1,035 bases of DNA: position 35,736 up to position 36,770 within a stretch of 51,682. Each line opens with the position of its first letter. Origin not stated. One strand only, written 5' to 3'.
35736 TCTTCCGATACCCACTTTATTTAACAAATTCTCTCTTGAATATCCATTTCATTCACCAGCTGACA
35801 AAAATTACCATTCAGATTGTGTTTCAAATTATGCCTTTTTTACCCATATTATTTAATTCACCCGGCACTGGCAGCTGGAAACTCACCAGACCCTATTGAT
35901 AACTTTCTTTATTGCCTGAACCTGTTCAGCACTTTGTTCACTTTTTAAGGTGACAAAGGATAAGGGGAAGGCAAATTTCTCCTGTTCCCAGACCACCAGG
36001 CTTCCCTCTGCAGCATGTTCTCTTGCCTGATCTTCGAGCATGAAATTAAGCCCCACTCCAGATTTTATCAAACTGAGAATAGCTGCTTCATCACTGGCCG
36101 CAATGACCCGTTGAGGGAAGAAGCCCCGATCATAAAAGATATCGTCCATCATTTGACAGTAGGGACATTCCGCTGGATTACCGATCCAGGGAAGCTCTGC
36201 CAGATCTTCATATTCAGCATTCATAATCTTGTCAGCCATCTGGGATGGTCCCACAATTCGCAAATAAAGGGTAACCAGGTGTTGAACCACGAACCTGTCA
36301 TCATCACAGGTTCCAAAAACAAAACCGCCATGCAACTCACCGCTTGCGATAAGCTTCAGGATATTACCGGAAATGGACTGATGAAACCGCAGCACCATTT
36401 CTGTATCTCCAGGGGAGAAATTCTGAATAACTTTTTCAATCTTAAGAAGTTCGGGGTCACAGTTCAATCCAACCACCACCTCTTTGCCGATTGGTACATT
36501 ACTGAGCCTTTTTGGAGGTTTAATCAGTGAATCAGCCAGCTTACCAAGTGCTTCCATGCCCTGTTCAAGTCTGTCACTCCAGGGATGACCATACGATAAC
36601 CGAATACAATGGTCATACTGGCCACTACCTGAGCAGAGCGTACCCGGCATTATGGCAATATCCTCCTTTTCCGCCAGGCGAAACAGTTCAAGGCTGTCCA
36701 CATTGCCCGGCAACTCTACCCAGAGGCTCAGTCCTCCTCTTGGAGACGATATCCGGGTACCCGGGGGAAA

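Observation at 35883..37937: Three-domain regulator fusion: GntR HTH, MocR aminotransferase-like domain and LysR-type effector-binding domain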

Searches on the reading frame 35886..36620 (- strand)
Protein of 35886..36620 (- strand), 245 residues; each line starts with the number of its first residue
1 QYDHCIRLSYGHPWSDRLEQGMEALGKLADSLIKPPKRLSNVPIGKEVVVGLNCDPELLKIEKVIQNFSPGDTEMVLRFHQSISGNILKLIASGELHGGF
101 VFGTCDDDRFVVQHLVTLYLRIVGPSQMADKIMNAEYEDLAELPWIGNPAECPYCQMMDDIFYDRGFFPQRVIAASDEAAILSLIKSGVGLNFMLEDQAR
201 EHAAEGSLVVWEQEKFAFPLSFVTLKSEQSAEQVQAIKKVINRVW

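Call 8: search_solved_structures(query=window:35886-36542:-, max_evalue=0.01, show_alignments=3)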
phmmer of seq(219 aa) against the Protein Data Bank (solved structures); distinct sequences matched with E-value up to 0.01: 0.

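Call 10: find_homologous_proteins(query=window:35886-36494:-, max_evalue=0.001)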
Query seq(203 aa) (203 aa): 7 proteins with E <= 0.001 among 117 candidates.
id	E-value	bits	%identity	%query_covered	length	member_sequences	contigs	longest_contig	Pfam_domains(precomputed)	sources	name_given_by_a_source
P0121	3.9e-92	325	69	100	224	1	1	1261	PF03466.26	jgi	-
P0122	1.2e-85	304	69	98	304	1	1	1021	PF03466.26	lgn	-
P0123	2.7e-84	300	66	99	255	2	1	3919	PF03466.26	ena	-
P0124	5.9e-61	224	60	82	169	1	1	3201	PF03466.26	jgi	jgi:DNA-binding transcriptional LysR family regulator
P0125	6.1e-53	198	51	85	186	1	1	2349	PF03466.26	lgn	-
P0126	1.3e-46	177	69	58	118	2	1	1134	PF03466.26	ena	-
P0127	1.8e-30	124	72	42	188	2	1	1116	-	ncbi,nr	ncbi:MAG: hypothetical protein KAR01_08390, partial [Desulfocapsa sp.]|nr:hypothetical protein [Desu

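Call 23: search_protein_representatives(alignment_id=A1)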
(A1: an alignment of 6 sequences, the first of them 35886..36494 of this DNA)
Query: 6 sequences, 206 profile positions. Proteins with E-value up to 0.001 (for the whole library): 709; up to 1e-10: 434; up to 1e-30: 34. The best 150 are listed.
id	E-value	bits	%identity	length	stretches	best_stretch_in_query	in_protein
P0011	2.7e-98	344.0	-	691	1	5-205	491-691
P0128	9.8e-54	198.5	-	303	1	7-206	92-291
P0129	3.5e-53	196.7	-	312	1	7-205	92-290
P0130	1.4e-47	178.3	-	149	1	83-205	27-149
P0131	2.6e-44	167.7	-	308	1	7-205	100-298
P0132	1.4e-42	162.0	-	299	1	8-205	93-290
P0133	3.2e-40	154.4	-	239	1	7-205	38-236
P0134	3.0e-39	151.2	-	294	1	7-205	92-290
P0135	1.4e-38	149.0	-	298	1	7-205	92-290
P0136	4.0e-37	144.2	-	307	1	9-205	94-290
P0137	4.9e-37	144.0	-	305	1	7-205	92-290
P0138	4.8e-36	140.7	-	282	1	9-205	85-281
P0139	8.7e-36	139.9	-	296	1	8-205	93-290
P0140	1.6e-35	139.0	-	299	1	7-205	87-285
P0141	3.3e-35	138.0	-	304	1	10-205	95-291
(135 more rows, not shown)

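Call 26: search_protein_families(library=ncbifam, proteins=[P0128, P0129, P0131, P0134, P0137], max_evalue=0.00001)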
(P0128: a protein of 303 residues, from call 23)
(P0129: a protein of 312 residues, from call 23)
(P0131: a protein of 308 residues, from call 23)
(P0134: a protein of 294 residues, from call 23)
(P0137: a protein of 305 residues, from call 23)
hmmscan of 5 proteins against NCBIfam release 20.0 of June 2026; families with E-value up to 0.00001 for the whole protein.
P0128 (303 aa): 50 families (the best 25 are shown)
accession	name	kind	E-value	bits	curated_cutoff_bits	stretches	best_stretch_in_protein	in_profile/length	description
NF040786.1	LysR_Sec_metab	equivalog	8.8e-37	126.7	250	1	1-287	1-295/298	selenium metabolism-associated LysR family transcriptional regulator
NF007439.0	PRK09986.1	equivalog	7.3e-29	101.1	290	1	5-283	11-291/296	LysR family transcriptional regulator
NF047520.1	trans_act_CidR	equivalog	7.6e-29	100.8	415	1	1-248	1-249/292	cidABC operon transcriptional activator CidR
NF045775.1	acetoin_reg_AlsR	exception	1.3e-28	100.4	430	1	1-284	1-286/290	acetoin biosynthesis transcriptional regulator AlsR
NF053705.1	TransRegGltCGpos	equivalog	4.1e-27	95.2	350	1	1-248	1-250/300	glutamate biosynthesis transcriptional regulator GltC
NF008722.0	PRK11716.1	equivalog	3.4e-26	91.9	246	1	1-286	1-290/293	HTH-type transcriptional activator IlvY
NF008410.0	PRK11233.1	equivalog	7.6e-25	87.6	309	1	1-282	1-283/305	nitrogen assimilation transcriptional regulator NAC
NF008416.0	PRK11242.1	equivalog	1.4e-24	86.9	277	1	1-241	1-242/300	transcriptional regulator CynR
NF007385.0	PRK09906.1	equivalog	1.7e-24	86.5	356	1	1-288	1-289/296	DNA-binding transcriptional regulator HcaR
TIGR03339.1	phn_lysR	subfamily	8e-24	84.4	341.1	1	5-255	1-249/279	aminoethylphosphonate catabolism associated LysR family transcriptional regulator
NF058504.1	TransRegCcpCBac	equivalog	3.5e-23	82.4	400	1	1-238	1-233/287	transcriptional regulator CcpC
NF008361.0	PRK11151.1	equivalog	5.6e-22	78.4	329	1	1-241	1-242/305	DNA-binding transcriptional regulator OxyR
NF047711.1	PutUtilRegPtrR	equivalog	1.7e-21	76.6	400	1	1-256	1-251/283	putrescine utilization regulator PtrR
NF009327.0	PRK12684.1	subfamily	3.9e-21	75.6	402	1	1-254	1-257/313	CysB family HTH-type transcriptional regulator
NF047354.1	trans_reg_GltC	equivalog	4.6e-20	72.3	300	1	1-146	1-145/290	glutamate biosynthesis transcriptional regulator GltC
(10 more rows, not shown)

P0129 (312 aa): 50 families (the best 25 are shown)
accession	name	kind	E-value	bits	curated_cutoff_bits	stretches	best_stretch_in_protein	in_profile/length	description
NF040786.1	LysR_Sec_metab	equivalog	3e-33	115.1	250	1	1-288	1-296/298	selenium metabolism-associated LysR family transcriptional regulator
NF008416.0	PRK11242.1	equivalog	2e-27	96.3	277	1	1-233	1-235/300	transcriptional regulator CynR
NF047711.1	PutUtilRegPtrR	equivalog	7e-27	94.2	400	1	1-246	1-240/283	putrescine utilization regulator PtrR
NF047520.1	trans_act_CidR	equivalog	9.9e-26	90.6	415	1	1-252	1-252/292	cidABC operon transcriptional activator CidR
NF008722.0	PRK11716.1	equivalog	1.2e-25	90.2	246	1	1-288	1-292/293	HTH-type transcriptional activator IlvY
NF045775.1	acetoin_reg_AlsR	exception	1.9e-24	86.7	430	1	1-239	1-242/290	acetoin biosynthesis transcriptional regulator AlsR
NF007385.0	PRK09906.1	equivalog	2.8e-24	85.8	356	1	1-291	1-292/296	DNA-binding transcriptional regulator HcaR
TIGR03339.1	phn_lysR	subfamily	1.7e-23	83.3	341.1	1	6-284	2-277/279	aminoethylphosphonate catabolism associated LysR family transcriptional regulator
NF008410.0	PRK11233.1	equivalog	2.4e-23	82.7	309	1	1-292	1-293/305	nitrogen assimilation transcriptional regulator NAC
NF053705.1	TransRegGltCGpos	equivalog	7.2e-23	81.2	350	1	1-246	1-248/300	glutamate biosynthesis transcriptional regulator GltC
NF007439.0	PRK09986.1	equivalog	2.7e-21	76.2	290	1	3-240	9-250/296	LysR family transcriptional regulator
NF009327.0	PRK12684.1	subfamily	4.5e-20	72.1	402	1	6-240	6-244/313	CysB family HTH-type transcriptional regulator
NF040889.1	trans_reg_YeiE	equivalog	3.1e-19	69.3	480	1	3-285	5-282/288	DNA-binding transcriptional regulator YeiE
NF047354.1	trans_reg_GltC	equivalog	1.1e-18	67.8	300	1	1-146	1-145/290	glutamate biosynthesis transcriptional regulator GltC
NF009326.0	PRK12681.1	equivalog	1.9e-18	67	436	1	4-241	4-245/324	HTH-type transcriptional regulator CysB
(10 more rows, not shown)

P0131 (308 aa): 48 families (the best 25 are shown)
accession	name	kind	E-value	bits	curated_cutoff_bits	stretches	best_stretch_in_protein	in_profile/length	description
NF040786.1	LysR_Sec_metab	equivalog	3.8e-35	121.3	250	1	9-296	1-296/298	selenium metabolism-associated LysR family transcriptional regulator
NF047520.1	trans_act_CidR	equivalog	1.2e-27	96.9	415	1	9-296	1-290/292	cidABC operon transcriptional activator CidR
NF045775.1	acetoin_reg_AlsR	exception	1.5e-27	96.9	430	1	9-295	1-289/290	acetoin biosynthesis transcriptional regulator AlsR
NF047711.1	PutUtilRegPtrR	equivalog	6e-25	87.9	400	1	9-293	1-281/283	putrescine utilization regulator PtrR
TIGR03339.1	phn_lysR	subfamily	1.2e-24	87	341.1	1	13-292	1-277/279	aminoethylphosphonate catabolism associated LysR family transcriptional regulator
NF053705.1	TransRegGltCGpos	equivalog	1.7e-24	86.6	350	1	9-263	1-257/300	glutamate biosynthesis transcriptional regulator GltC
NF007439.0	PRK09986.1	equivalog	1.1e-22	80.8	290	1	13-292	11-292/296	LysR family transcriptional regulator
NF008722.0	PRK11716.1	equivalog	9.5e-22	77.3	246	1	9-295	1-291/293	HTH-type transcriptional activator IlvY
NF008416.0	PRK11242.1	equivalog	3.6e-21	75.8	277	1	12-194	4-188/300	transcriptional regulator CynR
NF007307.0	PRK09791.1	equivalog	6.7e-21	74.7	336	1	9-270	5-267/302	LysR family transcriptional regulator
NF008361.0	PRK11151.1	equivalog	1.1e-20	74.2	329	1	7-258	4-251/305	DNA-binding transcriptional regulator OxyR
NF008410.0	PRK11233.1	equivalog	5.5e-19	68.4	309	1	9-257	1-248/305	nitrogen assimilation transcriptional regulator NAC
NF047354.1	trans_reg_GltC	equivalog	8.7e-19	68.1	300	1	9-101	1-93/290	glutamate biosynthesis transcriptional regulator GltC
NF007385.0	PRK09906.1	equivalog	8.7e-19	67.7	356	1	9-248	1-242/296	DNA-binding transcriptional regulator HcaR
NF045990.1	TransRegCbbRRhodb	equivalog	2.6e-17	62.8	450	1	12-150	9-148/304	LysR family regulator CbbR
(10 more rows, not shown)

P0134 (294 aa): 53 families (the best 25 are shown)
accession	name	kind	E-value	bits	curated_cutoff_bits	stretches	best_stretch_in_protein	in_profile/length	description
NF040786.1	LysR_Sec_metab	equivalog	4.6e-35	121.1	250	1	1-267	1-273/298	selenium metabolism-associated LysR family transcriptional regulator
NF053705.1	TransRegGltCGpos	equivalog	4.7e-27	95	350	1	1-249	1-251/300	glutamate biosynthesis transcriptional regulator GltC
NF047520.1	trans_act_CidR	equivalog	2.1e-24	86.2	415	1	1-188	1-186/292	cidABC operon transcriptional activator CidR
NF045775.1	acetoin_reg_AlsR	exception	4.3e-24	85.5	430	1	1-270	1-273/290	acetoin biosynthesis transcriptional regulator AlsR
NF047711.1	PutUtilRegPtrR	equivalog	1.1e-23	83.8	400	1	1-256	1-251/283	putrescine utilization regulator PtrR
NF007439.0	PRK09986.1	equivalog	2.3e-23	83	290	1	2-244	8-254/296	LysR family transcriptional regulator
TIGR03339.1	phn_lysR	subfamily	4.5e-23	81.9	341.1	1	6-168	2-161/279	aminoethylphosphonate catabolism associated LysR family transcriptional regulator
NF008416.0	PRK11242.1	equivalog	9.2e-23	81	277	1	1-168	1-168/300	transcriptional regulator CynR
NF058504.1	TransRegCcpCBac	equivalog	1.7e-21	76.9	400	1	1-241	1-236/287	transcriptional regulator CcpC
NF008410.0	PRK11233.1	equivalog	2.1e-21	76.3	309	1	1-273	1-274/305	nitrogen assimilation transcriptional regulator NAC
NF050187.1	TransRegBsrAPseudo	equivalog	4.2e-21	75.4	480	1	2-171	9-178/298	LysR family transcriptional regulator BsrA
NF007385.0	PRK09906.1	equivalog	6.1e-20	71.5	356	1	1-168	1-167/296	DNA-binding transcriptional regulator HcaR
NF007501.0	PRK10094.1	equivalog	8.9e-20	71.1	372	1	5-128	6-130/308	HTH-type transcriptional activator AllS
NF040710.1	benzoate_CatM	exception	5.7e-19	68.5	580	1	1-166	1-165/293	cis,cis-muconate-binding transcription regulator CatM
NF008722.0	PRK11716.1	equivalog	1e-18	67.4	246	1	1-282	1-286/293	HTH-type transcriptional activator IlvY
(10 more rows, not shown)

P0137 (305 aa): 52 families (the best 25 are shown)
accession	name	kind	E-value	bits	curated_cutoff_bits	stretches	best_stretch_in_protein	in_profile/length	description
NF040786.1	LysR_Sec_metab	equivalog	4.2e-32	111.3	250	1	1-258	1-264/298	selenium metabolism-associated LysR family transcriptional regulator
NF007439.0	PRK09986.1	equivalog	7.3e-30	104.3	290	1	2-258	8-266/296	LysR family transcriptional regulator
NF008416.0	PRK11242.1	equivalog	1.1e-28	100.5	277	1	1-240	1-242/300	transcriptional regulator CynR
NF047711.1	PutUtilRegPtrR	equivalog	4e-28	98.3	400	1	1-257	1-252/283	putrescine utilization regulator PtrR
NF045775.1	acetoin_reg_AlsR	exception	5.2e-28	98.4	430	1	1-240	1-243/290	acetoin biosynthesis transcriptional regulator AlsR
NF053705.1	TransRegGltCGpos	equivalog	2.6e-27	95.8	350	1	1-248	1-250/300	glutamate biosynthesis transcriptional regulator GltC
TIGR03339.1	phn_lysR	subfamily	3.4e-27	95.4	341.1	1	5-282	1-275/279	aminoethylphosphonate catabolism associated LysR family transcriptional regulator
NF047520.1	trans_act_CidR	equivalog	9.9e-27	93.9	415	1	1-255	1-255/292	cidABC operon transcriptional activator CidR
NF008722.0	PRK11716.1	equivalog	1.2e-22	80.3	246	1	1-284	1-288/293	HTH-type transcriptional activator IlvY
NF040710.1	benzoate_CatM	exception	3.3e-22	79.1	580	1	1-276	1-277/293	cis,cis-muconate-binding transcription regulator CatM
NF007385.0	PRK09906.1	equivalog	4.7e-22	78.5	356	1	1-240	1-242/296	DNA-binding transcriptional regulator HcaR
NF058504.1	TransRegCcpCBac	equivalog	1.4e-21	77.2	400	1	1-150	1-150/287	transcriptional regulator CcpC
NF008410.0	PRK11233.1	equivalog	1.7e-20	73.4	309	1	1-249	1-248/305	nitrogen assimilation transcriptional regulator NAC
NF050187.1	TransRegBsrAPseudo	equivalog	2.3e-20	72.9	480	1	2-146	9-153/298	LysR family transcriptional regulator BsrA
TIGR02424.1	TF_pcaQ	equivalog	2.4e-20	72.7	303.8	1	4-154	6-154/300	pca operon transcription factor PcaQ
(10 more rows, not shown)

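Call 41: search_solved_structures(query=A1, max_evalue=0.01, show_alignments=2)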
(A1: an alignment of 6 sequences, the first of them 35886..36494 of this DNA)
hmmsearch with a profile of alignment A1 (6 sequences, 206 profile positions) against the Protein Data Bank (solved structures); distinct sequences matched with E-value up to 0.01: 0.

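Call 44: search_solved_structures(query=A6, max_evalue=0.01, show_alignments=2)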
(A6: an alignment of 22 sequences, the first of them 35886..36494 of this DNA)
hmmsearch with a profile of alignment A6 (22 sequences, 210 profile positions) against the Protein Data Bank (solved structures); distinct sequences matched with E-value up to 0.01: 33.
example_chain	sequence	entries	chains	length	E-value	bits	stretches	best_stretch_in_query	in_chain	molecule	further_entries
5tpi_A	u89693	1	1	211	1.5e-14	57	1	6-200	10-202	Putative transcriptional regulator (LysR family)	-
5ted_B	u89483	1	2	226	3.7e-11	45.9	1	4-160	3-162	Lmo0488 protein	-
8sbh_A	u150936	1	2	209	1.6e-09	40.6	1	21-166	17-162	Transcriptional regulator YeiE, LysR family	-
2f6g_A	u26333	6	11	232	2.6e-09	39.9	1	4-203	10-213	HTH-type transcriptional regulator benM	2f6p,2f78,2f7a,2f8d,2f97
7fdf_A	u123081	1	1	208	4e-09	39.3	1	20-167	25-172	LysR family transcriptional regulator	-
3k1m_A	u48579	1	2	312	5e-09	39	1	4-203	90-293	HTH-type transcriptional regulator benM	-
3k1n_A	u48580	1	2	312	7.4e-09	38.4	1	4-203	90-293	HTH-type transcriptional regulator benM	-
8sbf_A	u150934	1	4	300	8.8e-09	38.2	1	18-200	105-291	Putative transcriptional regulator (LysR family)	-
3k1p_A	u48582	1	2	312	8.8e-09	38.2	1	4-203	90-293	HTH-type transcriptional regulator benM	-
2h99_A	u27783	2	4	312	1.1e-08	37.9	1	4-203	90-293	HTH-type transcriptional regulator benM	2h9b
7erp_A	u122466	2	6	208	1.3e-08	37.6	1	20-167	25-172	LysR family transcriptional regulator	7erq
2fyi_A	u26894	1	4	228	1.6e-08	37.4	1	4-166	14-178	HTH-type transcriptional regulator cbl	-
2f7b_A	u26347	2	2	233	2e-08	37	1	3-205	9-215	HTH-type transcriptional regulator catM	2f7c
3glb_A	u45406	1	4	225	2.8e-08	36.5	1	5-205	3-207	HTH-type transcriptional regulator catM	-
2h98_A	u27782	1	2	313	4.8e-08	35.8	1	3-205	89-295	HTH-type transcriptional regulator catM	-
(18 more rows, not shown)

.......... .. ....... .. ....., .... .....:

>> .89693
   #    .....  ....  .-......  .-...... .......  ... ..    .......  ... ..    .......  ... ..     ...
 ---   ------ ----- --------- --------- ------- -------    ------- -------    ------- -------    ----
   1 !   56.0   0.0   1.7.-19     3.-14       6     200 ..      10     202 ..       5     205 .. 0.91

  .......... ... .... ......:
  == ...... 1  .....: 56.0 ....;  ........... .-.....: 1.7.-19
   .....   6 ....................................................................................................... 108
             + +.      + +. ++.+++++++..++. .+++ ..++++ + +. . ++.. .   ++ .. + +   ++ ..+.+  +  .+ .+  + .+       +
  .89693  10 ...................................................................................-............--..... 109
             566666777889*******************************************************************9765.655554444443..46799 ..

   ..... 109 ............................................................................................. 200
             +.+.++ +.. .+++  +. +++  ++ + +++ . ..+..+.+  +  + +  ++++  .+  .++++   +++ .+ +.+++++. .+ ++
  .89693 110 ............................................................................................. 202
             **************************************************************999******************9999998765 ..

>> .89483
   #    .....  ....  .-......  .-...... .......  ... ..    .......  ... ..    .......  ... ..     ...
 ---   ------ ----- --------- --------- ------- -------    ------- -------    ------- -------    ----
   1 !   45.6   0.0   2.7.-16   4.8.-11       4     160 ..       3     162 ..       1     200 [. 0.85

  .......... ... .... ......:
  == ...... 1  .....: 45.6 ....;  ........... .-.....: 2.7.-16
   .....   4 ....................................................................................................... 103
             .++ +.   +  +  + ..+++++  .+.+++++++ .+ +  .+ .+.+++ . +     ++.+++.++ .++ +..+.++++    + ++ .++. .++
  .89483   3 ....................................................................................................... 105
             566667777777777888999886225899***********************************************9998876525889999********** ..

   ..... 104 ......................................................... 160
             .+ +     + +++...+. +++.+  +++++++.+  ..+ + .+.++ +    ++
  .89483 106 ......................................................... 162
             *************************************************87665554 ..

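Call 60: find_related_loci(query=window:35886-36620:-, collection=genome_contigs, flank=3500)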
Query window:35886-36620:- (245 aa) in genome_contigs; peptide patterns used: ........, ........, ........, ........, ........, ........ (x = any residue, [..] = any of these).
113 stretches matched a pattern; 2 encode a relative of the query (tblastn E <= 1e-3); 2 distinct loci.
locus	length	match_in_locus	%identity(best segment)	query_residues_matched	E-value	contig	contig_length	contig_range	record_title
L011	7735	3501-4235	70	1-245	9e-122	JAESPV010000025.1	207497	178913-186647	MAG: Desulfocapsa sp. isolate NORP205 14902, whole genome shotgun sequence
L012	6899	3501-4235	70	1-245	3e-120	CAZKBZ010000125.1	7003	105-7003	MAG TPA_asm: uncultured Desulfobulbus sp. isolate SRP338002_co1_119 genome assembly, contig: NODE_9977_length_7003_cov_2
